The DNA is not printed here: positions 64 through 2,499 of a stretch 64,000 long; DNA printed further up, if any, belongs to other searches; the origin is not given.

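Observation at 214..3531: Translationally coupled operon: tandem AAA+ ATPase, metallophosphoesterase and kinase-like protein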

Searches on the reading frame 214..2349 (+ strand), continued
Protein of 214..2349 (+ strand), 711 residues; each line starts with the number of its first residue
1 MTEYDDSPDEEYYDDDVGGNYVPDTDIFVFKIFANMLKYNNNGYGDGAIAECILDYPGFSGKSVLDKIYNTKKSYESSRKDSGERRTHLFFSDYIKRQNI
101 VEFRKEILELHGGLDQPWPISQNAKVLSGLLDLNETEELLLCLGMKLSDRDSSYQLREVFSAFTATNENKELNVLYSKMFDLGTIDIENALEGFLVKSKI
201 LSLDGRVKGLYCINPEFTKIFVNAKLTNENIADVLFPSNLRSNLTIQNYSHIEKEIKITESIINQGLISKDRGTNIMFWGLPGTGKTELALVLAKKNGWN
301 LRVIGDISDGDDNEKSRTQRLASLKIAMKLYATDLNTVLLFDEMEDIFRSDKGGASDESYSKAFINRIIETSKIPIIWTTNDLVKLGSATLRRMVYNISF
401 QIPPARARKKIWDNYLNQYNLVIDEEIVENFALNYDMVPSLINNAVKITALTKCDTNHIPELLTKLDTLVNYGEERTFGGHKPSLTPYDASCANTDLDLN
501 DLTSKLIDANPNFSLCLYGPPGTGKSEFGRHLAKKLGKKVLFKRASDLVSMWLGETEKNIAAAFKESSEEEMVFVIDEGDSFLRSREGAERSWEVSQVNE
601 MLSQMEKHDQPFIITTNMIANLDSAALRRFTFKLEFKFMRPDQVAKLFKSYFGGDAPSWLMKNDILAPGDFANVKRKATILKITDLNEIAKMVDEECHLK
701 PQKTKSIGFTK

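Call 20: find_homologous_proteins(query=window:214-2346:+, max_evalue=1e-20)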
Query window:214-2346:+ (711 aa): 164 proteins with E <= 1e-20 among 8000 candidates; the best 120 are listed.
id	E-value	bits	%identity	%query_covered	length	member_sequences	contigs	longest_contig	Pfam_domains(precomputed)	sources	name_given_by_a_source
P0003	0.0e+0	1169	74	100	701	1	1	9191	PF00910.29,PF00004.36,PF13401.13,PF13238.13,PF05496.19,PF07728.21,PF13191.13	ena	-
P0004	8.0e-225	767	52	98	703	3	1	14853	PF00910.29,PF00004.36,PF13401.13,PF13238.13,PF07728.21,PF20720.4,PF13191.13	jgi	jgi:transitional endoplasmic reticulum ATPase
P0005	3.3e-224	764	53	96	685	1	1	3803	PF13521.13,PF00910.29,PF00004.36,PF13401.13,PF13238.13,PF07728.21,PF13191.13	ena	-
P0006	4.6e-222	757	54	95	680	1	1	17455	PF13521.13,PF00910.29,PF00004.36,PF13401.13,PF13238.13,PF05673.20,PF07728.21,PF13191.13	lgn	-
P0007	1.1e-221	756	53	98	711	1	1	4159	PF00910.29,PF00004.36,PF13401.13,PF13238.13,PF05496.19,PF07728.21,PF27394.1,PF20720.4,PF13191.13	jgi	jgi:SpoVK/Ycf46/Vps4 family AAA+-type ATPase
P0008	1.2e-219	749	56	89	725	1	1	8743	PF13521.13,PF00910.29,PF00004.36,PF13238.13,PF07728.21,PF13191.13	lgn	-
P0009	8.0e-218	743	56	87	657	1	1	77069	PF00910.29,PF00004.36,PF13238.13,PF07728.21,PF13191.13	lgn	-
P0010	3.6e-216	738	57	84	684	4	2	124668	PF13521.13,PF00910.29,PF00004.36,PF13401.13,PF13238.13,PF07728.21,PF13191.13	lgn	-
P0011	1.4e-215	736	53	95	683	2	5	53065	PF13521.13,PF00910.29,PF00004.36,PF13401.13,PF13238.13,PF07728.21,PF13191.13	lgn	-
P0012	7.0e-205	701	51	88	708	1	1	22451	PF00910.29,PF00004.36,PF13401.13,PF13238.13,PF07728.21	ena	-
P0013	3.4e-204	698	50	96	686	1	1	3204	PF13521.13,PF00910.29,PF00004.36,PF13401.13,PF13238.13,PF07728.21,PF13191.13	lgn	-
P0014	1.5e-201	690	49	92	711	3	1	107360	PF13207.13,PF00910.29,PF00004.36,PF13401.13,PF13238.13,PF07728.21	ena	-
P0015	9.8e-201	687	50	93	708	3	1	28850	PF00910.29,PF00004.36,PF13401.13,PF13238.13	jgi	jgi:SpoVK/Ycf46/Vps4 family AAA+-type ATPase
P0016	7.2e-200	684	55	80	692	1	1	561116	PF00910.29,PF00004.36,PF13238.13,PF07728.21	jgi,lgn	jgi:SpoVK/Ycf46/Vps4 family AAA+-type ATPase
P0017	1.1e-198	680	48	90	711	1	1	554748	PF00910.29,PF00004.36,PF13238.13,PF07728.21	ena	-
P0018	4.9e-197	675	51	88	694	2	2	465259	PF13173.13,PF13521.13,PF00910.29,PF00004.36,PF13401.13,PF13238.13,PF05673.20,PF07728.21,PF20720.4,PF13191.13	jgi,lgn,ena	jgi:SpoVK/Ycf46/Vps4 family AAA+-type ATPase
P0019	6.4e-197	674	52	83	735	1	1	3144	PF13671.13,PF13207.13,PF00910.29,PF00004.36,PF13401.13,PF13238.13,PF05496.19,PF07728.21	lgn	-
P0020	1.0e-196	674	47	95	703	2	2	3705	PF02367.24,PF13521.13,PF00910.29,PF00004.36,PF13401.13,PF13238.13,PF07728.21,PF20720.4,PF13191.13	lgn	-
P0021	1.5e-196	673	47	95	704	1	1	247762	PF13521.13,PF00910.29,PF00004.36,PF13401.13,PF13238.13,PF07728.21,PF13191.13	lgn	-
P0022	1.7e-196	673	47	96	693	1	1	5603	PF12775.14,PF00910.29,PF00004.36,PF05673.20,PF07728.21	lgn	-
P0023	1.9e-195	669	51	87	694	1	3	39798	PF01695.24,PF00910.29,PF00004.36,PF13238.13,PF05673.20,PF14532.13,PF07728.21,PF27394.1,PF13191.13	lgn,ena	-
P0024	4.3e-195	668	53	84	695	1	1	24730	PF00910.29,PF00004.36,PF13401.13,PF07728.21,PF13191.13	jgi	jgi:SpoVK/Ycf46/Vps4 family AAA+-type ATPase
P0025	1.8e-194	666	49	90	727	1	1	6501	PF00910.29,PF00004.36,PF13401.13,PF13238.13,PF13191.13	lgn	-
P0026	2.2e-194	666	48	96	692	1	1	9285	PF13521.13,PF00910.29,PF00004.36,PF13238.13,PF05673.20,PF07728.21,PF13481.13,PF20720.4,PF13191.13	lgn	-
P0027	3.3e-194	665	52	86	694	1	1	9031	PF13521.13,PF13671.13,PF00910.29,PF00004.36,PF13401.13,PF13238.13,PF07728.21,PF20720.4,PF13191.13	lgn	-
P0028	5.4e-194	665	52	84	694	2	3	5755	PF13173.13,PF06068.20,PF00004.36,PF13401.13,PF13238.13,PF05496.19,PF07728.21,PF13191.13,PF01695.24,PF13521.13,PF00910.29,PF27394.1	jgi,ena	-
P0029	1.7e-192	660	47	96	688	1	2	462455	PF13521.13,PF00910.29,PF00004.36,PF13401.13,PF13238.13,PF07728.21,PF27394.1,PF20720.4,PF13191.13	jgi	jgi:transitional endoplasmic reticulum ATPase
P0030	1.9e-191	656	47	96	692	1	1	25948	PF00910.29,PF00004.36,PF13238.13,PF05673.20,PF07728.21,PF13191.13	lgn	-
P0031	3.2e-191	655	47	95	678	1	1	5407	PF13521.13,PF13671.13,PF13207.13,PF00910.29,PF00004.36,PF13401.13,PF13238.13,PF05496.19,PF07728.21,PF20720.4,PF13191.13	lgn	-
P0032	9.5e-185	634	47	96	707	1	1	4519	PF06068.20,PF13207.13,PF00910.29,PF00004.36,PF13401.13,PF03193.23,PF13238.13,PF05496.19,PF07728.21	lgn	-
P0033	1.9e-184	633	45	65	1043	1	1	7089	PF14528.12,PF00004.36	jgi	jgi:SpoVK/Ycf46/Vps4 family AAA+-type ATPase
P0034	1.3e-182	627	46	98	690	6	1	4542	PF13207.13,PF00910.29,PF00004.36,PF13401.13,PF13238.13,PF05673.20,PF05496.19,PF07728.21,PF13191.13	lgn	-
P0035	2.2e-180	620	45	96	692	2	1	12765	PF13173.13,PF06068.20,PF00004.36,PF13401.13,PF13238.13,PF05496.19,PF14532.13,PF07728.21,PF13191.13,PF01695.24,PF13521.13,PF13207.13,PF00910.29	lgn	-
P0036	9.5e-180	618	47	96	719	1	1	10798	PF06068.20,PF00004.36,PF13401.13,PF13238.13,PF05496.19,PF07728.21,PF13191.13,PF01695.24,PF13479.13,PF13207.13,PF00910.29,PF20720.4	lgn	-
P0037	2.5e-179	616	45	96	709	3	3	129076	PF01695.24,PF02367.24,PF13521.13,PF00910.29,PF00004.36,PF13401.13,PF13238.13,PF05496.19,PF07728.21,PF13191.13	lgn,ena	-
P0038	3.4e-179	616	43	96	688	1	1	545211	PF06068.20,PF00004.36,PF13401.13,PF13238.13,PF05673.20,PF07728.21,PF13191.13,PF01695.24,PF00158.33,PF13521.13,PF00910.29,PF27394.1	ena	-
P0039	1.7e-178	613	45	96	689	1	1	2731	PF01695.24,PF00910.29,PF00004.36,PF13401.13,PF05673.20,PF07728.21,PF20720.4,PF13191.13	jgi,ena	-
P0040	2.5e-178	613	44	99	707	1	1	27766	PF01695.24,PF00910.29,PF00004.36,PF13401.13,PF07728.21,PF13191.13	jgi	jgi:SpoVK/Ycf46/Vps4 family AAA+-type ATPase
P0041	3.2e-178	612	44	99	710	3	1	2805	PF01695.24,PF06068.20,PF02367.24,PF13521.13,PF00910.29,PF00004.36,PF13401.13,PF13238.13,PF07728.21,PF13191.13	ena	-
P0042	2.2e-177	610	45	96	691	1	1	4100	PF13479.13,PF06068.20,PF13207.13,PF00910.29,PF00004.36,PF13401.13,PF13238.13,PF07728.21,PF13191.13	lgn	-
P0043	3.6e-177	609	47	88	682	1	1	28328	PF06068.20,PF13671.13,PF00004.36,PF13401.13,PF13238.13,PF05496.19,PF14532.13,PF07728.21,PF13191.13,PF01695.24,PF01745.23,PF12774.14,PF13521.13,PF00910.29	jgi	jgi:SpoVK/Ycf46/Vps4 family AAA+-type ATPase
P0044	4.6e-177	609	44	99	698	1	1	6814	PF01695.24,PF00308.25,PF06068.20,PF05729.19,PF00910.29,PF00004.36,PF13401.13,PF05673.20,PF05496.19,PF20720.4,PF13191.13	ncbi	-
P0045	5.1e-177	609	45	96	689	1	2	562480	PF01695.24,PF00910.29,PF00004.36,PF13238.13,PF05673.20,PF05496.19,PF07728.21,PF27394.1,PF13191.13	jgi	jgi:transitional endoplasmic reticulum ATPase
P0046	1.0e-176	607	45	96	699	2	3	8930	PF13521.13,PF00910.29,PF00004.36,PF13401.13,PF13238.13,PF05496.19,PF07728.21,PF13191.13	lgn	-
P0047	1.1e-176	607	44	96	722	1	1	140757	PF13521.13,PF00910.29,PF00004.36,PF13401.13,PF13238.13,PF05496.19,PF07728.21,PF20720.4,PF13191.13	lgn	-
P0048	2.2e-176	606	43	98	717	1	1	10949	PF13173.13,PF06068.20,PF00004.36,PF13401.13,PF13238.13,PF05496.19,PF14532.13,PF07728.21,PF13191.13,PF01695.24,PF07724.21,PF02367.24,PF13521.13,PF00910.29,PF20720.4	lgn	-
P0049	3.1e-176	606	43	96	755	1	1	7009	PF13173.13,PF01695.24,PF06068.20,PF13521.13,PF00910.29,PF00004.36,PF13401.13,PF13238.13,PF05496.19,PF07728.21,PF13191.13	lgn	-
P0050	9.0e-175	601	43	96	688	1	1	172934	PF13173.13,PF01695.24,PF06068.20,PF13521.13,PF00910.29,PF00004.36,PF13401.13,PF05673.20,PF05496.19,PF07728.21,PF13191.13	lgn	-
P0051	1.4e-174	600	44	96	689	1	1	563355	PF00910.29,PF00004.36,PF05673.20,PF05496.19,PF07728.21,PF27394.1,PF20720.4,PF13191.13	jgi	jgi:transitional endoplasmic reticulum ATPase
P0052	1.5e-174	600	44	97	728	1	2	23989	PF00910.29,PF00004.36,PF05496.19,PF07728.21,PF13191.13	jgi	jgi:transitional endoplasmic reticulum ATPase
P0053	4.5e-174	599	44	99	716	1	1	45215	PF00910.29,PF00004.36,PF05496.19,PF07728.21,PF13191.13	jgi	jgi:transitional endoplasmic reticulum ATPase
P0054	5.0e-174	599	44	99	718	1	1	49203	PF13521.13,PF00004.36,PF13238.13,PF05673.20,PF13191.13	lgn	-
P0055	9.6e-174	598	44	96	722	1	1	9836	PF13521.13,PF00910.29,PF00004.36,PF13238.13,PF05673.20,PF13191.13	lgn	-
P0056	3.2e-173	596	41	100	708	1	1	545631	PF06068.20,PF00004.36,PF13401.13,PF05673.20,PF05496.19,PF07728.21,PF13191.13,PF01695.24,PF00158.33,PF07724.21,PF13521.13,PF00910.29,PF20720.4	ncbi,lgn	-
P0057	1.6e-172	594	43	96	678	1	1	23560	PF06068.20,PF05707.19,PF13521.13,PF00910.29,PF00004.36,PF13401.13,PF13238.13,PF05496.19,PF14532.13,PF07728.21,PF13191.13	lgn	-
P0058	7.1e-172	592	45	96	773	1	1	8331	PF13173.13,PF06068.20,PF00910.29,PF00004.36,PF13401.13,PF13238.13,PF05496.19,PF01637.25,PF07728.21,PF20720.4,PF13191.13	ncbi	-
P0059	9.2e-172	591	44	97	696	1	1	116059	PF01695.24,PF13671.13,PF00910.29,PF00004.36,PF13401.13,PF13238.13,PF05496.19,PF07728.21,PF13191.13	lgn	-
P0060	1.8e-171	590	46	97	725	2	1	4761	PF13479.13,PF13207.13,PF00910.29,PF00004.36,PF13401.13,PF13238.13,PF05496.19,PF01637.25,PF07728.21,PF13191.13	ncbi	-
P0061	2.9e-171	589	47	87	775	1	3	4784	PF13173.13,PF00519.24,PF00910.29,PF00004.36,PF13401.13,PF13238.13,PF05496.19,PF07728.21,PF20720.4,PF13191.13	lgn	-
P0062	7.1e-171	588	43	96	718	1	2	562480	PF13521.13,PF00910.29,PF00004.36,PF07728.21,PF13191.13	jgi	jgi:transitional endoplasmic reticulum ATPase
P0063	8.5e-171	588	42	100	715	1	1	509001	PF13173.13,PF06068.20,PF00004.36,PF13401.13,PF13238.13,PF05496.19,PF07728.21,PF13191.13,PF01695.24,PF13521.13,PF00910.29,PF20720.4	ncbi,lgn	-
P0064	1.5e-170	587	42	99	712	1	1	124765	PF13173.13,PF01695.24,PF07724.21,PF00910.29,PF00004.36,PF13401.13,PF13238.13,PF05496.19,PF07728.21,PF13191.13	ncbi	-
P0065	5.0e-170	585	46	92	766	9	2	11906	PF13173.13,PF13479.13,PF06068.20,PF00910.29,PF00004.36,PF13401.13,PF13238.13,PF05496.19,PF07728.21,PF20720.4,PF13191.13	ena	-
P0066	5.6e-170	585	43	97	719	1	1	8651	PF00910.29,PF00004.36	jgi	jgi:transitional endoplasmic reticulum ATPase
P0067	6.1e-170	585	55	70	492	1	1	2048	PF13173.13,PF13521.13,PF00910.29,PF00004.36,PF13401.13,PF13238.13,PF07728.21,PF27394.1,PF20720.4,PF13191.13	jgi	jgi:SpoVK/Ycf46/Vps4 family AAA+-type ATPase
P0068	6.4e-170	585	50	76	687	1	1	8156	PF00004.36,PF13238.13,PF07728.21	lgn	-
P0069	6.5e-170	585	45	97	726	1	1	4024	PF13521.13,PF13207.13,PF00910.29,PF00004.36,PF13401.13,PF13238.13,PF05496.19,PF07728.21,PF20720.4,PF13191.13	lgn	-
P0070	6.6e-170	585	50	75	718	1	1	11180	PF06068.20,PF00910.29,PF00004.36,PF13238.13,PF05496.19,PF13191.13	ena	-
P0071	1.0e-169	584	44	97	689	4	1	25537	PF00910.29,PF00004.36,PF05496.19,PF07728.21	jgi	jgi:transitional endoplasmic reticulum ATPase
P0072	1.1e-169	584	44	96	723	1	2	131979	PF06068.20,PF00910.29,PF00004.36,PF13238.13,PF05496.19,PF27394.1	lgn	-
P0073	2.6e-169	583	45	89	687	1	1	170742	PF01695.24,PF01745.23,PF02367.24,PF00910.29,PF00004.36,PF13401.13,PF07728.21,PF20720.4,PF13191.13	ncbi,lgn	-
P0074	2.7e-169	583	42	96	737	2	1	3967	PF13173.13,PF06068.20,PF00004.36,PF13401.13,PF13238.13,PF05496.19,PF14532.13,PF07728.21,PF13191.13,PF13521.13,PF00910.29,PF20720.4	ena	-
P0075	1.3e-168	581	49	83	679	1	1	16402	PF06068.20,PF00004.36,PF13401.13,PF13238.13,PF05496.19,PF07728.21,PF13191.13,PF01695.24,PF13207.13,PF00910.29,PF27394.1,PF20720.4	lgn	-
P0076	1.0e-166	574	43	96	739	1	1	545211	PF13245.13,PF13521.13,PF00910.29,PF00004.36,PF13238.13,PF07728.21,PF13191.13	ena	-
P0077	2.3e-165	570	46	91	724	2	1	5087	PF13173.13,PF00004.36,PF13401.13,PF13238.13,PF05496.19,PF01637.25,PF07728.21,PF13191.13,PF13479.13,PF13521.13,PF13207.13,PF00910.29,PF20720.4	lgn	-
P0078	2.5e-164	567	47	83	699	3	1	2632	PF13173.13,PF07724.21,PF00910.29,PF00004.36,PF13238.13,PF05673.20,PF07728.21,PF13191.13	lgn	-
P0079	2.5e-161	557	45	91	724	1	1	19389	PF13173.13,PF06068.20,PF00004.36,PF13401.13,PF13238.13,PF05496.19,PF14532.13,PF07728.21,PF13191.13,PF01695.24,PF13479.13,PF13521.13,PF00910.29,PF20720.4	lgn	-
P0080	3.2e-160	553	40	61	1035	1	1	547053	PF05204.20,PF05203.22,PF14528.12,PF00004.36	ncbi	-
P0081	5.9e-160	552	44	86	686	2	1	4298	PF00910.29,PF00004.36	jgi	-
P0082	2.8e-159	550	41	97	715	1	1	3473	PF13173.13,PF00910.29,PF00004.36,PF05496.19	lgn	-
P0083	4.5e-159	549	48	75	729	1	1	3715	PF01443.25,PF00910.29,PF00004.36,PF05496.19,PF13191.13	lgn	-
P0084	1.5e-157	544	44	89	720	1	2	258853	PF13521.13,PF00910.29,PF00004.36,PF13401.13,PF13238.13,PF07728.21,PF13191.13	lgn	-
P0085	6.7e-156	539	45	85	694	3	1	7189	PF00910.29,PF00004.36,PF13401.13,PF05673.20,PF07728.21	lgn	-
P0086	3.5e-155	536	43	88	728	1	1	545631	PF13173.13,PF06068.20,PF00004.36,PF13401.13,PF13238.13,PF05496.19,PF07728.21,PF13191.13,PF00308.25,PF13521.13,PF13207.13,PF00910.29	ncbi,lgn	-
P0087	4.8e-155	536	45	84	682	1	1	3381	PF02367.24,PF00910.29,PF00004.36,PF13401.13,PF05673.20,PF27394.1,PF13191.13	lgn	-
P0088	9.0e-155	535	42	99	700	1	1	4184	PF13173.13,PF13521.13,PF00910.29,PF00004.36,PF13401.13,PF13238.13,PF07728.21,PF25199.2,PF13191.13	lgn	-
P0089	1.6e-154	534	40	99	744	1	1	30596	PF00004.36,PF13401.13,PF13238.13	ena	-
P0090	2.0e-154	534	45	83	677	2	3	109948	PF13173.13,PF13207.13,PF00910.29,PF00004.36,PF07728.21,PF13191.13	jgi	jgi:transitional endoplasmic reticulum ATPase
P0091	1.1e-152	528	43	89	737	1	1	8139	PF00910.29,PF00004.36,PF13401.13,PF13238.13,PF05496.19,PF13191.13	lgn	-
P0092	1.9e-152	527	41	96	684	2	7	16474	PF06068.20,PF00519.24,PF00004.36,PF13401.13,PF13238.13,PF05673.20,PF05496.19,PF14532.13,PF07728.21,PF03215.22,PF13191.13,PF01695.24,PF12775.14,PF00910.29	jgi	jgi:transitional endoplasmic reticulum ATPase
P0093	1.2e-150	521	44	84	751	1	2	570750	PF00004.36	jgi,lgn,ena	-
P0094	2.9e-142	494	42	87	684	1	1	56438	PF00910.29,PF00004.36,PF05496.19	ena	-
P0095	8.1e-140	486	39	87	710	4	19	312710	PF13173.13,PF01695.24,PF13521.13,PF13207.13,PF00910.29,PF00004.36,PF13401.13,PF13238.13,PF05496.19,PF07728.21,PF13191.13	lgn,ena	-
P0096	9.6e-139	482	41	90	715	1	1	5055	PF00004.36,PF05496.19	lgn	-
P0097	6.1e-137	476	41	89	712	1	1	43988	PF00910.29,PF00004.36,PF13238.13,PF05673.20,PF05496.19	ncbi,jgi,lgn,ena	jgi:SpoVK/Ycf46/Vps4 family AAA+-type ATPase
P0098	6.9e-135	469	36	99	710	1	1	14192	PF06068.20,PF13207.13,PF00910.29,PF00004.36,PF05496.19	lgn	-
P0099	9.0e-133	462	44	76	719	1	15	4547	PF01695.24,PF01745.23,PF06068.20,PF00910.29,PF00004.36,PF13238.13,PF05496.19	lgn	-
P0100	4.2e-132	460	41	84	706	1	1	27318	PF00004.36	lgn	-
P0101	4.6e-129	450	46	68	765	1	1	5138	PF00004.36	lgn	-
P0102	1.7e-128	448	45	70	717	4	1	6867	PF06068.20,PF00910.29,PF00004.36,PF13401.13,PF13238.13,PF05496.19,PF07728.21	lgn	-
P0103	3.8e-95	338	41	59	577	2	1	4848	PF01695.24,PF13521.13,PF00004.36,PF13401.13,PF13238.13,PF07728.21,PF01078.28,PF13191.13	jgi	jgi:DNA replication protein DnaC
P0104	3.3e-91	325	37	83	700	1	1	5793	PF13173.13,PF13479.13,PF00910.29,PF00004.36,PF13401.13,PF13238.13,PF05496.19,PF01637.25,PF07728.21,PF13191.13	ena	-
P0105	8.0e-91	324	36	66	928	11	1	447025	PF13173.13,PF20030.6,PF13086.13,PF13604.13,PF13671.13,PF00493.30,PF00004.36,PF13401.13,PF13238.13,PF07728.21,PF13191.13,PF24883.3,PF05729.19,PF13521.13,PF25199.2,PF13481.13,PF06068.20,PF13245.13,PF05496.19,PF14532.13,PF01695.24,PF13479.13,PF00158.33,PF12774.14,PF12775.14,PF02367.24,PF13207.13,PF0091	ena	-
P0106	3.4e-86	308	36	82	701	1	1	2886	PF13479.13,PF00910.29,PF00004.36,PF13401.13,PF05496.19,PF07728.21,PF13191.13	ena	-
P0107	4.5e-86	308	37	66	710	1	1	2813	PF13479.13,PF06068.20,PF13521.13,PF13207.13,PF00910.29,PF00004.36,PF13401.13,PF13238.13,PF05496.19,PF07728.21,PF13191.13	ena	-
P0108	6.3e-86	307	35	87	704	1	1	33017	PF13173.13,PF00004.36,PF13401.13,PF13238.13,PF05673.20,PF05496.19,PF01637.25,PF07728.21,PF13191.13,PF13479.13,PF24883.3,PF00910.29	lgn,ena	-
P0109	1.4e-85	306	41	65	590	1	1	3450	PF13479.13,PF24883.3,PF00910.29,PF00004.36,PF13401.13,PF13238.13,PF05496.19,PF07728.21,PF13191.13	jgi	-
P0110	2.2e-83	299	34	72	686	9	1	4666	PF20030.6,PF00270.36,PF06068.20,PF13671.13,PF00004.36,PF13401.13,PF13238.13,PF05496.19,PF07728.21,PF13191.13,PF01695.24,PF13521.13,PF13207.13,PF00910.29,PF01078.28,PF25199.2,PF20720.4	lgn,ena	-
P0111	4.9e-82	295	37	62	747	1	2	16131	PF13173.13,PF06068.20,PF01443.25,PF13671.13,PF00004.36,PF13401.13,PF13238.13,PF05496.19,PF07728.21,PF00931.29,PF13191.13,PF25201.1,PF24883.3,PF12775.14,PF05729.19,PF02367.24,PF13521.13,PF13207.13,PF00910.29,PF20720.4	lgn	-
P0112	4.2e-81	292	34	75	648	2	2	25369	PF20030.6,PF13671.13,PF00004.36,PF13401.13,PF13238.13,PF05496.19,PF07728.21,PF13191.13,PF13479.13,PF05729.19,PF02367.24,PF13521.13,PF13207.13,PF00910.29,PF13481.13,PF20720.4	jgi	-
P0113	6.6e-81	291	38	61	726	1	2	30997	PF02367.24,PF13521.13,PF00910.29,PF00004.36,PF13401.13,PF13238.13,PF05496.19,PF07728.21,PF13191.13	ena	-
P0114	2.9e-78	282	33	76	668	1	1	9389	PF05729.19,PF02367.24,PF00004.36,PF13401.13,PF13238.13,PF07728.21,PF13191.13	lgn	-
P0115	7.6e-78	281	36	66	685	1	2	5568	PF13521.13,PF00004.36,PF13401.13,PF13238.13,PF13191.13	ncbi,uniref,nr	ncbi:hypothetical protein GCM10019059_43850 [Camelimonas fluminis]|uniref:AAA family ATPase n=1 Tax=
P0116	7.8e-78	281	33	83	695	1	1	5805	PF20030.6,PF06068.20,PF13245.13,PF00004.36,PF13401.13,PF13238.13,PF05496.19,PF14532.13,PF07728.21,PF13191.13,PF01695.24,PF07724.21,PF02367.24,PF13521.13,PF00910.29,PF01078.28,PF13481.13,PF20720.4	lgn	-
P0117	1.5e-74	270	33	76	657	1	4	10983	PF20030.6,PF13086.13,PF06068.20,PF13245.13,PF00004.36,PF13401.13,PF13238.13,PF05496.19,PF07728.21,PF13191.13,PF01695.24,PF13479.13,PF07724.21,PF05729.19,PF13521.13,PF00910.29,PF01078.28,PF13481.13,PF20720.4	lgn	-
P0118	1.8e-74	270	33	83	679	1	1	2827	PF13521.13,PF00910.29,PF00004.36,PF13401.13,PF13238.13,PF05496.19,PF07728.21,PF01078.28,PF13191.13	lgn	-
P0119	1.5e-73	267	33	69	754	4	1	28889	PF13173.13,PF13086.13,PF01057.24,PF06068.20,PF13245.13,PF00004.36,PF13401.13,PF13238.13,PF05496.19,PF01637.25,PF07728.21,PF13191.13,PF01695.24,PF13479.13,PF07724.21,PF24883.3,PF05729.19,PF02367.24,PF13521.13,PF13207.13,PF00910.29,PF01078.28,PF20720.4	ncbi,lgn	-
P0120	2.3e-73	266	33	82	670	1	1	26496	PF13173.13,PF13086.13,PF06068.20,PF13671.13,PF00004.36,PF13401.13,PF13238.13,PF05496.19,PF07728.21,PF13191.13,PF01695.24,PF00158.33,PF07724.21,PF24883.3,PF05729.19,PF13521.13,PF00910.29,PF01078.28,PF20720.4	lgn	-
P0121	7.6e-73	264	33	68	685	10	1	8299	PF00004.36,PF13401.13,PF13238.13,PF07728.21,PF01078.28,PF13191.13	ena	-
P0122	1.9e-72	263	30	92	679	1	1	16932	PF13173.13,PF20030.6,PF13086.13,PF13604.13,PF13671.13,PF00493.30,PF00004.36,PF13401.13,PF13238.13,PF07728.21,PF13191.13,PF24883.3,PF05729.19,PF13521.13,PF13481.13,PF13245.13,PF05496.19,PF01637.25,PF01695.24,PF13479.13,PF12774.14,PF00005.34,PF02367.24,PF13207.13,PF00910.29,PF01078.28,PF20720.4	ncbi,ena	-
